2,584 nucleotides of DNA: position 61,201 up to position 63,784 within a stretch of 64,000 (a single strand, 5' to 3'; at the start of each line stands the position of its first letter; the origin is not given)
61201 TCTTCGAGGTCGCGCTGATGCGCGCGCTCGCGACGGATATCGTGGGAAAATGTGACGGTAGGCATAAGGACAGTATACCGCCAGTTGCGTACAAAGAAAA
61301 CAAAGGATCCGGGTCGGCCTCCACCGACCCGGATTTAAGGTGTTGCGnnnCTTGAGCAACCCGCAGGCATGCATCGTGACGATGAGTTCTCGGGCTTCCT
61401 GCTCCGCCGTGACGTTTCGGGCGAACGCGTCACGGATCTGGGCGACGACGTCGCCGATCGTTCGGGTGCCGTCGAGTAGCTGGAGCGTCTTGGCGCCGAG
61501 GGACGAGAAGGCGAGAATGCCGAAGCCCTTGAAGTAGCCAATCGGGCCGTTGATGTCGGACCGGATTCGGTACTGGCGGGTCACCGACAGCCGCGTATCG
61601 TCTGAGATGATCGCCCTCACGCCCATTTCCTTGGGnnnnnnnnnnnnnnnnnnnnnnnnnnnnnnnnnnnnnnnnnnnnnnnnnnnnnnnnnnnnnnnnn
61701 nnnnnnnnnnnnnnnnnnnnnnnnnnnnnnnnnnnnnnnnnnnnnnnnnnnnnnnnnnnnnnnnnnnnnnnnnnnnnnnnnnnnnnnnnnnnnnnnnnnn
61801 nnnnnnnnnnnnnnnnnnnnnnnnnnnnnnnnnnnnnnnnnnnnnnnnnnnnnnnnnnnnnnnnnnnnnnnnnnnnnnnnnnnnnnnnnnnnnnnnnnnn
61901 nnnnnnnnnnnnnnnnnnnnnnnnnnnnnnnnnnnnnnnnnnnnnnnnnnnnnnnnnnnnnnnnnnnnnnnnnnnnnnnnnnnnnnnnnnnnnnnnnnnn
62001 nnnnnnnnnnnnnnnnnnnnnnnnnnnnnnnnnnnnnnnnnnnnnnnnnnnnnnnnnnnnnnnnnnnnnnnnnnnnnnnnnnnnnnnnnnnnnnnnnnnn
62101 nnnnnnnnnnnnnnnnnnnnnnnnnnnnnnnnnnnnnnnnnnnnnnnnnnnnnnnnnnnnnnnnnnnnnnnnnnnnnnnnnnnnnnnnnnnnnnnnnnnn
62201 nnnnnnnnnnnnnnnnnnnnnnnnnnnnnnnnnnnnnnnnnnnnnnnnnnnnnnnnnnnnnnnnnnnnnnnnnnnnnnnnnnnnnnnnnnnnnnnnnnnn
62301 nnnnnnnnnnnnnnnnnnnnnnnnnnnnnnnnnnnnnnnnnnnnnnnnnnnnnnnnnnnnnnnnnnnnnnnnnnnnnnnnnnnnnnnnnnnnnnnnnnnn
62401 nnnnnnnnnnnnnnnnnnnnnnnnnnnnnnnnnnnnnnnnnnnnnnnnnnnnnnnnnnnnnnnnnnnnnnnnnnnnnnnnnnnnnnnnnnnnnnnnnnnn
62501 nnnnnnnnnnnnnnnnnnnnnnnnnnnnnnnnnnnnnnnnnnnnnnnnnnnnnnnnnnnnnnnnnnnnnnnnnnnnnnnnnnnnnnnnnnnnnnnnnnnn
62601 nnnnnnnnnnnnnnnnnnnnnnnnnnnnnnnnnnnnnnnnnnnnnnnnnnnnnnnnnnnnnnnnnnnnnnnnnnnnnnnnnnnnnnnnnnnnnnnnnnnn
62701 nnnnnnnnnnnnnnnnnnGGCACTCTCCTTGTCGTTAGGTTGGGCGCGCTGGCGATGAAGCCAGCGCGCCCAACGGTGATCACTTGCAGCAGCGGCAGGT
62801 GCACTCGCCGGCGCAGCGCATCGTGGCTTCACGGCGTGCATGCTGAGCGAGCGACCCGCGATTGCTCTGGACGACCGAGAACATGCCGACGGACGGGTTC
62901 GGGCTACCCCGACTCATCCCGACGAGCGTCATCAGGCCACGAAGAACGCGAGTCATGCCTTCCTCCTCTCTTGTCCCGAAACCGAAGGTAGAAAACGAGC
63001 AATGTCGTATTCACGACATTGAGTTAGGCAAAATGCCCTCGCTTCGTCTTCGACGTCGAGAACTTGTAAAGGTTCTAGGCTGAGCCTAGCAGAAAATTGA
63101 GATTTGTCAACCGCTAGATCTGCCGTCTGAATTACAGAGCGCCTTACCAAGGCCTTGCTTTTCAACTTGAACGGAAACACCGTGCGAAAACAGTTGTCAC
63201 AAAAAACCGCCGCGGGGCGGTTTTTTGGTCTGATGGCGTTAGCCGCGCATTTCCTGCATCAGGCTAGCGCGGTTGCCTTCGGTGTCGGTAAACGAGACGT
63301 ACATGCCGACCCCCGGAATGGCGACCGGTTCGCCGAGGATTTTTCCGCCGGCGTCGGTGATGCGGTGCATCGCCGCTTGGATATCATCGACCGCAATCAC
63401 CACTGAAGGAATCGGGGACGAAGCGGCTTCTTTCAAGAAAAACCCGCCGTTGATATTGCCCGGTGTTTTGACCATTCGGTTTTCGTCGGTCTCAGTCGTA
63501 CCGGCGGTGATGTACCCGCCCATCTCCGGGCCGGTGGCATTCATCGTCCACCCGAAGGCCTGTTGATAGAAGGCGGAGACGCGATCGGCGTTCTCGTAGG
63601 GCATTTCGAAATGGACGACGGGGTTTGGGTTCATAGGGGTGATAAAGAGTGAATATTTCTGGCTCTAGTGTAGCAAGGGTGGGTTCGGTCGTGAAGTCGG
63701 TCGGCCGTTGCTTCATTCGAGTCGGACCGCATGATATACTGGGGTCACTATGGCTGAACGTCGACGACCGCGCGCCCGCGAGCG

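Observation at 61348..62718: Radical SAM/SPASM enzyme with a C-terminal, not N-terminal, PqqD-like recognition domain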

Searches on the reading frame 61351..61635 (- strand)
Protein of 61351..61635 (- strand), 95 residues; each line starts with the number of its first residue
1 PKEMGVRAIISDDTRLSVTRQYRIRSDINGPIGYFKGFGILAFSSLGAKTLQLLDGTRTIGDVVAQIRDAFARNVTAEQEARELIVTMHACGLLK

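Call 36: search_solved_structures(query=A3, max_evalue=10, show_alignments=3)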
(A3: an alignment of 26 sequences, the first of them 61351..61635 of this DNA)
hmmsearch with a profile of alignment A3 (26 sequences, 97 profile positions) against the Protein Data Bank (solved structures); distinct sequences matched with E-value up to 10: 11.
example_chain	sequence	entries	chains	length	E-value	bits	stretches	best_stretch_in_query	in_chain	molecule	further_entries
3g2b_A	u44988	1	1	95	0.0014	21.4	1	41-96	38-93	Coenzyme PQQ synthesis protein D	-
5sxy_A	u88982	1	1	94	0.003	20.3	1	41-88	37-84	Bifunctional coenzyme PQQ synthesis protein C/D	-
5vrd_D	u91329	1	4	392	0.025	17.4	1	41-87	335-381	Bifunctional coenzyme PQQ synthesis protein C/D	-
6jx3_B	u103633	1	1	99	0.1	15.4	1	43-95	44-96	TfuB1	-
5jg9_A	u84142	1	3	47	0.16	14.7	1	18-34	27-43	de novo design, hyper stable, disulfide-rich mini protein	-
9x8z_B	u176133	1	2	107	0.35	13.7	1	32-95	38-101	PqqD family protein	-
3o0d_A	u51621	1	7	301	0.68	12.8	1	35-73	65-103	Triacylglycerol lipase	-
4jei_A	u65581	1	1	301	0.74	12.6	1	35-72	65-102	Lipase 2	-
8hkr_A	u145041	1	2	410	0.85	12.4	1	50-75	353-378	Protein lysine methyltransferase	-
8umx_B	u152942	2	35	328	1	12.2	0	54-81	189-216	Flagellar motor switch protein FliG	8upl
8umd_B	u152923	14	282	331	1.5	11.7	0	54-81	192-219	Flagellar motor switch protein FliG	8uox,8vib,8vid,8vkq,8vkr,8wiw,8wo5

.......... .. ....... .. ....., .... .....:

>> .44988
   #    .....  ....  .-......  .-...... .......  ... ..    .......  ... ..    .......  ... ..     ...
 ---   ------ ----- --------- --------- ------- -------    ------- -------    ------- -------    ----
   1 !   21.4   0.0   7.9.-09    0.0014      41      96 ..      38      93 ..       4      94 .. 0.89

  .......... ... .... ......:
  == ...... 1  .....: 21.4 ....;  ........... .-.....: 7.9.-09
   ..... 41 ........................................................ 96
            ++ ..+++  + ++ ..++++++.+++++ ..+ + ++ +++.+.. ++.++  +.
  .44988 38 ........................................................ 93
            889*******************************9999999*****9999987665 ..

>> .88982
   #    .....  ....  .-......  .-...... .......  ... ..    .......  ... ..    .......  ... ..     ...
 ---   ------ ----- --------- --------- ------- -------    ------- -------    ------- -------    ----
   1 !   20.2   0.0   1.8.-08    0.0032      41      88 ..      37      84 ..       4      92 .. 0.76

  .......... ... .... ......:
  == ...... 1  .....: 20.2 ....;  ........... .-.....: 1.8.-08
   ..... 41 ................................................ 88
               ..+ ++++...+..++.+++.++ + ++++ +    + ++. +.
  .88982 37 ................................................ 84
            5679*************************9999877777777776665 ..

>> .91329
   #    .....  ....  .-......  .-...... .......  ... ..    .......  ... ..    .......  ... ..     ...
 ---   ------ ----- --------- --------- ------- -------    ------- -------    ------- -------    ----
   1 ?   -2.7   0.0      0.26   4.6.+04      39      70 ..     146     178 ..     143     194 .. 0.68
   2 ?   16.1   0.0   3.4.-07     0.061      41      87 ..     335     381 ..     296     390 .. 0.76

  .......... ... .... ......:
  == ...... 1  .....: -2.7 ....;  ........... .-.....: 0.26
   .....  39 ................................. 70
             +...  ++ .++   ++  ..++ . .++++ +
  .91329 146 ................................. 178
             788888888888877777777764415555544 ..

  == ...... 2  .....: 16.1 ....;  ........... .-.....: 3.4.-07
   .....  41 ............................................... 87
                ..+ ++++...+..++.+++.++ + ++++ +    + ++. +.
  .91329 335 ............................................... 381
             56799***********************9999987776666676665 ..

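Call 37: search_protein_families(library=pfam, alignment_id=A3, max_evalue=0.1)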
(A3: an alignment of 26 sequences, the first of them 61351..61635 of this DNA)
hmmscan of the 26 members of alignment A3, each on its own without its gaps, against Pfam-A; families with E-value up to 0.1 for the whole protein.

A. member 1, window:61351-61635:- (95 aa): 1 family
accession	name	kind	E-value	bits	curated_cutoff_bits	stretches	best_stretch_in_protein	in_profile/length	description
PF05402.18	PqqD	-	2.2e-05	25.1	23.4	1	42-94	14-67/67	Coenzyme PQQ synthesis protein D (PqqD)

B. families by the number of members that match (of 26 scanned): 11 families
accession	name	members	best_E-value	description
PF05402.18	PqqD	21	8.8e-11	Coenzyme PQQ synthesis protein D (PqqD)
PF21782.3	PKMT_2nd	2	0.00065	PKMT, C-terminal winged helix domain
PF21475.2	PaaA-like_N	2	0.029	PaaA-like, N-terminal domain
PF17726.7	DpnI_C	1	0.0094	Dam-replacing HTH domain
PF24549.1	DUF7602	1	0.016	Domain of unknown function (DUF7602)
PF17799.7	RRM_Rrp7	1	0.023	Rrp7 RRM-like N-terminal domain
PF21728.3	PADR1_N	1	0.046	PADR1, N-terminal helical domain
PF25523.1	Ig_RIMBP2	1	0.079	RIMBP2-like, immunoglobulin-like domain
PF21483.2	CdiA_helical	1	0.088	Toxin CdiA-like, helical domain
PF21084.3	DUF4423_like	1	0.092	Winged Helix-turn-helix domain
PF21796.3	Cac1_C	1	0.096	Chromatin assembly factor 1 subunit Cac1, C-terminal domain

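Call 54: predict_structure(alignment_id=A4)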
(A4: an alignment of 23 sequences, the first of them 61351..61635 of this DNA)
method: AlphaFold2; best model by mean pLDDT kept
length: 95 residues; sequences in the alignment: 23
mean_pLDDT: 91.3   pTM: 0.81
mean pLDDT of the five models: 91.3, 91.2, 90.9, 90.7, 90.1
residues with pLDDT >= 90: 85; 70-90: 2; 50-70: 3; < 50: 5
segments of 3 or more residues with pLDDT < 50: 1-5
pLDDT, mean of each block of 10 residues (from residue 1): 55 96 94 96 96 97 97 95 95 94
secondary structure, 60 per line:
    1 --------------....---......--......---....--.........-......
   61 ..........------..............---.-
elements in order: E15-18 E22-27 E30-35 E39-42 H45-53 E55-59 H60-70 H77-90

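Call 75: search_protein_representatives(alignment_id=A4)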
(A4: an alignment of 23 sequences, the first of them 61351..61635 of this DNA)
Query: 23 sequences, 97 profile positions. Proteins with E-value up to 0.001 (for the whole library): 396; up to 1e-10: 24; up to 1e-30: 0. The best 150 are listed.
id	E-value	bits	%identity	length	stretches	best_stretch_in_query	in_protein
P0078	1.2e-28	114.5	-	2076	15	48-94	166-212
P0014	7.5e-23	95.9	-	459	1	6-97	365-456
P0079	3.8e-22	93.7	-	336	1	4-87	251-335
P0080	1.4e-19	85.5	-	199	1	6-96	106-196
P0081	6.4e-19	83.3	-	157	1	3-87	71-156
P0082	9.2e-17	76.4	-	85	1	15-95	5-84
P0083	4.0e-16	74.4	-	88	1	13-96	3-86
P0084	4.2e-16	74.3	-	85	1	13-96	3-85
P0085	6.7e-16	73.7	-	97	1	9-96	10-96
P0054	3.6e-15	71.3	-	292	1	4-96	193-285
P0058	7.6e-15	70.3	-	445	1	3-87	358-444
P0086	1.1e-14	69.8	-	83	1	16-92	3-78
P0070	1.5e-14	69.4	-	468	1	5-94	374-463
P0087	1.5e-14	69.3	-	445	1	7-87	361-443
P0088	1.6e-13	66.1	-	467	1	4-87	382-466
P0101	4.2e-09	51.9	-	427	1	14-90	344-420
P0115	2.8e-07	46.0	-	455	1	8-95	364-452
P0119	6.1e-07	44.9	-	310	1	13-93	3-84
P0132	2.5e-06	43.0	-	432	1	8-96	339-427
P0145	7.1e-06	41.5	-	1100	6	49-88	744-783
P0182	2.6e-05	39.7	-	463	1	13-94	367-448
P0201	3.7e-05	39.2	-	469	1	10-94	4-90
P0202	3.7e-05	39.2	-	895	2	5-96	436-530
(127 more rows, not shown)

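Call 77: search_protein_families(library=pfam, proteins=[P0101, P0115, P0132, P0182, P0201, P0202, P0119], max_evalue=0.01)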
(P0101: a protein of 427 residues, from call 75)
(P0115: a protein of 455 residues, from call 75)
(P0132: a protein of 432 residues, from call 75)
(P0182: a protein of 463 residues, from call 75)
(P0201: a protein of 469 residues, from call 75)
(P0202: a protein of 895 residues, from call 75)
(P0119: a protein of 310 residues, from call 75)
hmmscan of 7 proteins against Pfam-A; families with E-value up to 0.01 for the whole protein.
P0101 (427 aa): 4 families
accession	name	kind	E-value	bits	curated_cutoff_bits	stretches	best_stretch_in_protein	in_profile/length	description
PF04055.27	Radical_SAM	-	6.6e-21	75.6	29.5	1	16-148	3-148/166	Radical SAM superfamily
PF05402.18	PqqD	-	2.4e-14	53.8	23.4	1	362-420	2-61/67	Coenzyme PQQ synthesis protein D (PqqD)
PF13186.11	SPASM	-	3.2e-09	37.4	21.5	1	238-297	1-66/67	Iron-sulfur cluster-binding domain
PF13353.11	Fer4_12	-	0.00012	22.9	22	1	14-114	10-115/137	4Fe-4S single cluster domain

P0115 (455 aa): 4 families
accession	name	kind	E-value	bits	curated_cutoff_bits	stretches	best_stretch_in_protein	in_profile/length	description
PF04055.27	Radical_SAM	-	5.6e-30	105.1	29.5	1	14-170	2-165/166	Radical SAM superfamily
PF05402.18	PqqD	-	2e-13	50.9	23.4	1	390-453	4-67/67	Coenzyme PQQ synthesis protein D (PqqD)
PF13353.11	Fer4_12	-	6.7e-07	30.1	22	1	19-126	15-124/137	4Fe-4S single cluster domain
PF13186.11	SPASM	-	1.1e-05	26.1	21.5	1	257-317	1-66/67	Iron-sulfur cluster-binding domain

P0132 (432 aa): 5 families
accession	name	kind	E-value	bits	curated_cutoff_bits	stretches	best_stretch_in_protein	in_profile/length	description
PF04055.27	Radical_SAM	-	4.5e-26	92.4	29.5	1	13-168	2-164/166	Radical SAM superfamily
PF13353.11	Fer4_12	-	8.9e-08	33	22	1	15-131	12-127/137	4Fe-4S single cluster domain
PF05402.18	PqqD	-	2.4e-05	25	23.4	1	377-427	17-67/67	Coenzyme PQQ synthesis protein D (PqqD)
PF13186.11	SPASM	-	9.1e-05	23.1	21.5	1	236-293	1-67/67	Iron-sulfur cluster-binding domain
PF21084.3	DUF4423_like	-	0.0088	16.8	24.1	0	375-403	28-56/76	Winged Helix-turn-helix domain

P0182 (463 aa): 3 families
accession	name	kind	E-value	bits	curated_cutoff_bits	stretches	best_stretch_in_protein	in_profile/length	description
PF04055.27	Radical_SAM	-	8.3e-20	72.1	29.5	1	17-170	1-164/166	Radical SAM superfamily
PF05402.18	PqqD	-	9.5e-06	26.3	23.4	1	387-449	4-66/67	Coenzyme PQQ synthesis protein D (PqqD)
PF13186.11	SPASM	-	2.9e-05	24.7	21.5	1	247-306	1-66/67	Iron-sulfur cluster-binding domain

P0201 (469 aa): 4 families
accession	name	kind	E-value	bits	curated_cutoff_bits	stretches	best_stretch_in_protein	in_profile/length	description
PF04055.27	Radical_SAM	-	1.4e-18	68.1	29.5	1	118-277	2-166/166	Radical SAM superfamily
PF13186.11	SPASM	-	4e-07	30.7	21.5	1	356-417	6-66/67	Iron-sulfur cluster-binding domain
PF13353.11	Fer4_12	-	4.3e-07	30.7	22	1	117-214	9-110/137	4Fe-4S single cluster domain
PF05402.18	PqqD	-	1.9e-05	25.3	23.4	1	32-68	7-43/67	Coenzyme PQQ synthesis protein D (PqqD)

P0202 (895 aa): 4 families
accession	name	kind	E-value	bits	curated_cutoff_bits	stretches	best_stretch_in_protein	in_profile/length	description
PF04055.27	Radical_SAM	-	3.4e-33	115.6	29.5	2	117-270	1-165/166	Radical SAM superfamily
PF13186.11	SPASM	-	1.2e-16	61.2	21.5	2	782-846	1-67/67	Iron-sulfur cluster-binding domain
PF05402.18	PqqD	-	2.6e-16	60.1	23.4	2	13-68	12-67/67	Coenzyme PQQ synthesis protein D (PqqD)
PF13353.11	Fer4_12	-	9.9e-06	26.3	22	1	122-198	14-96/137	4Fe-4S single cluster domain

P0119 (310 aa): 22 families
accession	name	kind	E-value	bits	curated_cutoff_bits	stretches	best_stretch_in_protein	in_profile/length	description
PF05175.20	MTS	-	8.8e-24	84.5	23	1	122-281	3-153/170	Methyltransferase small domain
PF05402.18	PqqD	-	1.4e-13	51.4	23.4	1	22-86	2-66/67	Coenzyme PQQ synthesis protein D (PqqD)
PF06325.19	PrmA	-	1.6e-13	51.2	22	1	146-222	158-233/296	Ribosomal protein L11 methyltransferase (PrmA)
PF02475.24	TRM5-TYW2_MTfase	-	3.6e-12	47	28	1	146-224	33-113/164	TRM5/TYW2 methyltransferase domain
PF13847.12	Methyltransf_31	-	1.5e-11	44.6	27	1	148-285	2-126/145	Methyltransferase domain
PF13649.12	Methyltransf_25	-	2.6e-09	38.1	27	1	153-221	1-70/97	Methyltransferase domain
PF01170.24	UPF0020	-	5.6e-09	36.4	22.3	1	168-291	73-189/197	RMKL-like, methyltransferase domain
PF08241.18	Methyltransf_11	-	6.9e-09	36.7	21.2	1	154-220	1-65/95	Methyltransferase domain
PF12847.13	Methyltransf_18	-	1.9e-08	34.9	27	1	147-220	12-87/151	Methyltransferase domain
PF09445.16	Methyltransf_15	-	2.3e-07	30.9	22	1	152-224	3-80/165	RNA cap guanine-N2 methyltransferase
PF10294.15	Methyltransf_16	-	7.6e-06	26.2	21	1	146-219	43-124/174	Lysine methyltransferase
PF04816.18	TrmK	-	1.5e-05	25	27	1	165-220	15-71/205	tRNA (adenine(22)-N(1))-methyltransferase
PF02005.22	TRM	-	4.4e-05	23.3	27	1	152-219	52-124/376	N2,N2-dimethylguanosine tRNA methyltransferase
PF13489.12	Methyltransf_23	-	5.2e-05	23.5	27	1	137-220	13-86/164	Methyltransferase domain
PF05971.18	Methyltransf_10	-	5.4e-05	23.1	23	1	150-225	103-187/299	RNA methyltransferase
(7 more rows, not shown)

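Call 101: search_protein_families(library=pfam, proteins=[P0078, P0145], max_evalue=0.001)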
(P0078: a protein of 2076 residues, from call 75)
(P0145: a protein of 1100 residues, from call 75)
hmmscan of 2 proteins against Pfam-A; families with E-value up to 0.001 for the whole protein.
P0078 (2076 aa): 4 families
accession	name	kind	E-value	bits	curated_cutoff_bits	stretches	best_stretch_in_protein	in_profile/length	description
PF01638.23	HxlR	-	5.3e-18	65.1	20.8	0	649-685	3-39/91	HxlR-like helix-turn-helix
PF19965.4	VMAP-M2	-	1.3e-13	51.6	27.7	0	1929-1983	77-135/214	vWA-MoxR associated protein middle region (VMAP-M) 2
PF19935.4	DUF6398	-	1.6e-13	51.4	27.2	0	473-506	28-61/106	Domain of unknown function (DUF6398)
PF21782.3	PKMT_2nd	-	1e-08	35.9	27.8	0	165-209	33-79/98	PKMT, C-terminal winged helix domain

P0145 (1100 aa): 6 families
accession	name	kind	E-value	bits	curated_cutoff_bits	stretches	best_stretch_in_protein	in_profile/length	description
PF25590.1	DUF7936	-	5.1e-09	37.2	27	0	448-481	59-92/103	Domain of unknown function (DUF7936)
PF00250.24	Forkhead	-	5.4e-09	36.5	27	0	214-244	11-42/88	Forkhead domain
PF17049.10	AEP1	-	1.8e-06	27.7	27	1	757-913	60-220/396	ATPase expression protein 1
PF02885.22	Glycos_trans_3N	-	1.1e-05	25.6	26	0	242-259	14-31/63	Glycosyl transferase family, helical bundle domain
PF24706.1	DUF7669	-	0.00032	21.3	23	0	619-644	8-32/75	Domain of unknown function (DUF7669)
PF22913.1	NBAS_11th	-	0.00057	20.3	27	0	604-642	60-98/125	NBAS subunit of NRZ tethering complex, C-terminal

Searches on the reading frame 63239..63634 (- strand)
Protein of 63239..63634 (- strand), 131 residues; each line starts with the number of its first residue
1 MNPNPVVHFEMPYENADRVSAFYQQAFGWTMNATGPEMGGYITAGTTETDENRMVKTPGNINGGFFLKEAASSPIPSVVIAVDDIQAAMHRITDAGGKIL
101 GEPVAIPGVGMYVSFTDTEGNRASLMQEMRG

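Call 21: search_protein_families(library=pfam, proteins=[window:63239-63634:-], max_evalue=1)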
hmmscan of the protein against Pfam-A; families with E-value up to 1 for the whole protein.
window:63239-63634:- (131 aa): 5 families
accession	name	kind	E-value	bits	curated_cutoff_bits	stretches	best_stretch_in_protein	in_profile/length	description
PF00903.31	Glyoxalase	-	1.2e-10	42.3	20.6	1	7-122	3-118/121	Glyoxalase/Bleomycin resistance protein/Dioxygenase superfamily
PF22677.2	Ble-like_N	-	2.9e-07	30.6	24.5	1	6-40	2-34/41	Bleomycin resistance protein-like N-terminal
PF18029.7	Glyoxalase_6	-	2.7e-05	25.2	23.6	1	14-125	7-105/106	Glyoxalase-like domain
PF13669.12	Glyoxalase_4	-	0.065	14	27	1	74-115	68-109/109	Glyoxalase/Bleomycin resistance protein/Dioxygenase superfamily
PF22224.1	AbpA-like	-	0.16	12.3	27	1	12-102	75-167/172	Amylase-binding protein AbpA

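Call 98: find_related_loci(query=window:63242-63634:-, collection=metagenome_contigs, flank=4000)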
Query window:63242-63634:- (131 aa) in metagenome_contigs; peptide patterns used: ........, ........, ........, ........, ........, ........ (x = any residue, [..] = any of these).
555 stretches matched a pattern; 382 encode a relative of the query (tblastn E <= 1e-3); the best 80 are kept; 80 distinct loci.
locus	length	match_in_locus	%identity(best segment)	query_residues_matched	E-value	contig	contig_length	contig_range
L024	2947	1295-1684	72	1-129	1e-61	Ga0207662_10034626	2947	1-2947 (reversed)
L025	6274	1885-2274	73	1-130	9e-62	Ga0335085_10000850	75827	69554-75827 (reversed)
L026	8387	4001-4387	73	1-129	8e-61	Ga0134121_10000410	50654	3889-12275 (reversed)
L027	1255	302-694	70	1-130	2e-63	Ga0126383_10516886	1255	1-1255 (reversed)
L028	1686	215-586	69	4-127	6e-61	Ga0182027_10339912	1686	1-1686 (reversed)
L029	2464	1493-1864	69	4-127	1e-59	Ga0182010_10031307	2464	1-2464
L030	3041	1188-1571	70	1-127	8e-59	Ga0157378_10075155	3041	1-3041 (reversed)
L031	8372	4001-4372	73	4-127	1e-58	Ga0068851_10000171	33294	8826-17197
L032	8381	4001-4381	68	1-127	6e-58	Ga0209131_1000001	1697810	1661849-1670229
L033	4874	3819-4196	67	4-129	3e-58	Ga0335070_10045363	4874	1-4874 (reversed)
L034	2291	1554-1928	69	4-127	8e-58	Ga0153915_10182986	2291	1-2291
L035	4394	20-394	70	4-127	7e-57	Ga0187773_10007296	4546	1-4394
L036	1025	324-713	68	1-130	8e-61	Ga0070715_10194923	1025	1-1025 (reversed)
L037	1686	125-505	66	4-130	2e-58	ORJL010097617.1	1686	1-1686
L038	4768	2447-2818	69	4-127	2e-56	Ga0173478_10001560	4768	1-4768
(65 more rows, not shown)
